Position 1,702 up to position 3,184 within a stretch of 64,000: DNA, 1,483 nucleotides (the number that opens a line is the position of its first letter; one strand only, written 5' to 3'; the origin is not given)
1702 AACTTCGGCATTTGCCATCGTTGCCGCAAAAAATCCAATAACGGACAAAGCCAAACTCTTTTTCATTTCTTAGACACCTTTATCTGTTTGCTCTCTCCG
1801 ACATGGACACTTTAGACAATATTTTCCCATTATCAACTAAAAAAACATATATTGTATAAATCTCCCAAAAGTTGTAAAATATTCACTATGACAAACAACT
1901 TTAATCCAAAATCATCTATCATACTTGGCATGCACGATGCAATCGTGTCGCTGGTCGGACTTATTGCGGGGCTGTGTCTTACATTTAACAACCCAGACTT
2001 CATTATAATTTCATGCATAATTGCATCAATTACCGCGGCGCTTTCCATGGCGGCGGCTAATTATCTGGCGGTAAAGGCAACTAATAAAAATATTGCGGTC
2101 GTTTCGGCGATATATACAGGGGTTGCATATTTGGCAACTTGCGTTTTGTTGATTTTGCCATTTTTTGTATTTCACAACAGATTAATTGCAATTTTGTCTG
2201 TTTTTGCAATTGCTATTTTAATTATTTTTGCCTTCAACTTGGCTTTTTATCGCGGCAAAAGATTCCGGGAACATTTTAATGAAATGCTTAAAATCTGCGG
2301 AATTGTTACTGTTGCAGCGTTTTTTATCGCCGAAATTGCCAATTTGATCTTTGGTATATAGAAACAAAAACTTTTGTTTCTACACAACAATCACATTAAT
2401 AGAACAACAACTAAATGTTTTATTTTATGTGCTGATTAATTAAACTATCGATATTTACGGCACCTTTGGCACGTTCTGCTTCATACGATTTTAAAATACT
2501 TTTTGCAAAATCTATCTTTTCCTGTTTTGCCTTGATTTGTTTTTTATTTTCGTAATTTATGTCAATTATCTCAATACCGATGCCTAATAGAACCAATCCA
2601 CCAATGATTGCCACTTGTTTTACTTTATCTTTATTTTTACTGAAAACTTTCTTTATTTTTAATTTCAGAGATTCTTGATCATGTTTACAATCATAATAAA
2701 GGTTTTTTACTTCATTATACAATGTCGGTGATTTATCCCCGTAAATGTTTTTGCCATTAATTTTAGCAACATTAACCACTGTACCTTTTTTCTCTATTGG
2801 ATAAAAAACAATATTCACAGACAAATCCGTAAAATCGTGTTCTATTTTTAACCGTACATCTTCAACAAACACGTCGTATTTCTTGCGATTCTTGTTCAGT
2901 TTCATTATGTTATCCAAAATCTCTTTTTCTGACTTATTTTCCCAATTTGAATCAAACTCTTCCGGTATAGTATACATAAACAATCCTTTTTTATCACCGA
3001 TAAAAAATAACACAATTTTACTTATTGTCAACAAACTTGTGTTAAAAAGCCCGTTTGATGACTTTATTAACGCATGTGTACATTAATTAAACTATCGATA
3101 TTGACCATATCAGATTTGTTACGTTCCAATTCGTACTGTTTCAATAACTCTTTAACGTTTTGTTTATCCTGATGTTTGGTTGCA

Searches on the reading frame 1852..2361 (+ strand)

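Call 11: search_protein_families(library=pfam, proteins=[window:1852-2361:+], max_evalue=0.0001)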
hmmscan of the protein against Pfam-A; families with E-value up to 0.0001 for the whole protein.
window:1852-2361:+ (169 aa): 1 family
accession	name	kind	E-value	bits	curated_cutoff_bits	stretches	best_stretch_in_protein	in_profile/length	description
PF01988.24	VIT1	-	7.4e-12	46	28.1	1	22-79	3-61/214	VIT family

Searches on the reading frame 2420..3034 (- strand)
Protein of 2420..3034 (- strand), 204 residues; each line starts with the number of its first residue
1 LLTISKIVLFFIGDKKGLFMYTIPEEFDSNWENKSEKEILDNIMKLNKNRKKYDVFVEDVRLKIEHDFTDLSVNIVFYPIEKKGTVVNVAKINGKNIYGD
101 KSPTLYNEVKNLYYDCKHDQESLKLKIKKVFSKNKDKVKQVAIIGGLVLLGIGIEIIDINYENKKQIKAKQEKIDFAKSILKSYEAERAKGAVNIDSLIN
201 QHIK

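Call 11: search_protein_families(library=pfam, proteins=[window:2420-3034:-], max_evalue=0.0001)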
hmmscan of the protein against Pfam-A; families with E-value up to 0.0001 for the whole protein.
window:2420-3034:- (204 aa): 0 families

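Call 46: find_encoding_contigs(protein=window:2420-3034:-, flank=10000, max_places=2)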
Protein window:2420-3034:- (204 aa): no gene with exactly this product is on record in the collection.
